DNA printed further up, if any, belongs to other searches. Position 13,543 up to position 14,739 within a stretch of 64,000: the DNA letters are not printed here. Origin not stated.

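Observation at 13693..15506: Stand-alone MtrH homologue translationally coupled to an SPL-type radical SAM enzyme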

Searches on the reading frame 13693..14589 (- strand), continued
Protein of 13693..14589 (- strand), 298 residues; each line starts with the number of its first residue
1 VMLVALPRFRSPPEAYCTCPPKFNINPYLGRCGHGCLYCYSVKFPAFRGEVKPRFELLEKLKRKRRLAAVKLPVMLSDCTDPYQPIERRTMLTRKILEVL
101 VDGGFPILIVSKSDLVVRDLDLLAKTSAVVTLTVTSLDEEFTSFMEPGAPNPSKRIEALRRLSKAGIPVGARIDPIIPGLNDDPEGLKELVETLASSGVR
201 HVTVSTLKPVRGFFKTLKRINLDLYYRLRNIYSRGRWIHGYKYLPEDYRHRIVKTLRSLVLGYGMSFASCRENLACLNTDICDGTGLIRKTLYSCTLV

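Call 51: fold_search(model_id=the predicted structure, library=pdb)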
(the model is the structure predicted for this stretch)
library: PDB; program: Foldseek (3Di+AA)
matches with E <= 10: 1194; with E <= 0.001: 119
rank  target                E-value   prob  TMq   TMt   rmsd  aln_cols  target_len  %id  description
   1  4fhg                  5.2e-10  1.00  0.64  0.57   4.3       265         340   17  Spore photoproduct lyase C140S mutant (released 2012-07-18)
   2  4fhc                  5.5e-10  1.00  0.64  0.57   4.4       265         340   17  Spore photoproduct lyase (released 2012-07-18)
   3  4fhe                  7.0e-10  1.00  0.64  0.57   4.3       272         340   16  Spore photoproduct lyase C140A mutant (released 2012-07-18)
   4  4fhf                  7.0e-10  1.00  0.64  0.57   4.4       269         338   17  Spore photoproduct lyase C140A mutant with dinucleoside spore photoproduct (released 2012-07-18)
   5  4k9r                  1.0e-09  1.00  0.65  0.58   4.7       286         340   17  Spore photoproduct lyase Y98F mutant (released 2013-05-08)
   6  4rh0                  1.1e-09  1.00  0.63  0.56   4.4       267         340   17  Spore photoproduct lyase C140A/S76C mutant with bound AdoMet (released 2014-10-22)
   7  5exj                  7.6e-08  1.00  0.53  0.55   5.9       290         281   12  Crystal structure of M. tuberculosis lipoyl synthase at 1.64 A resolution (released 2016-08-10)
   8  8fo0                  1.2e-07  1.00  0.54  0.64   5.3       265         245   14  The structure of a crystallizable variant of E. coli pyruvate formate-lyase activating enzyme bound to a partially cleav (released 2023-05-24)
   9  5v1q_B                1.4e-07  1.00  0.54  0.38   4.6       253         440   15  Crystal structure of Streptococcus suis SuiB (released 2017-08-30)
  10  5v1q_A                2.0e-07  1.00  0.47  0.34   8.2       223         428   16  Crystal structure of Streptococcus suis SuiB (released 2017-08-30)
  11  5exi                  2.3e-07  1.00  0.53  0.56   5.9       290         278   12  Crystal structure of M. tuberculosis lipoyl synthase at 2.28 A resolution (released 2016-08-10)
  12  5v1t_A                2.4e-07  1.00  0.56  0.39   5.7       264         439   13  Crystal structure of Streptococcus suis SuiB bound to precursor peptide SuiA (released 2017-08-30)
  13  6efn                  2.7e-07  1.00  0.54  0.43   4.8       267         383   13  Structure of a RiPP maturase, SkfB (released 2018-10-24)
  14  5v1s_A                3.4e-07  1.00  0.47  0.34   8.3       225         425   17  Crystal structure of Streptococcus suis SuiB bound to S-adenosylmethionine (released 2017-08-30)
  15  3cb8_A                3.4e-07  1.00  0.55  0.65   6.5       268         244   14  4Fe-4S-Pyruvate formate-lyase activating enzyme in complex with AdoMet and a peptide substrate (released 2008-10-28)
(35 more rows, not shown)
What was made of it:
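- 13693..14589 (-): SPL-like (COG1533/DUF1848-type) radical SAM gene, 298 aa from GTG 14589. The start is more probably GTG 14580, giving 295 aa. GenBank KYH37964.1. Top Foldseek PDB hits are spore photoproduct lyase entries 4fhc and 4fhg (call 51).
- On Spore photoproduct lyase (fold level): The next hit is LipA at 7.6e-8 (call 51).
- Closest known: Spore photoproduct lyase SplB. Same: SPL entries are the six best structural matches (call 51).
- Foldseek also lists SuiB and SkfB among the weaker matches (call 51). The SPL matches are about 100-fold better in E-value than the RiPP maturases (call 51).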
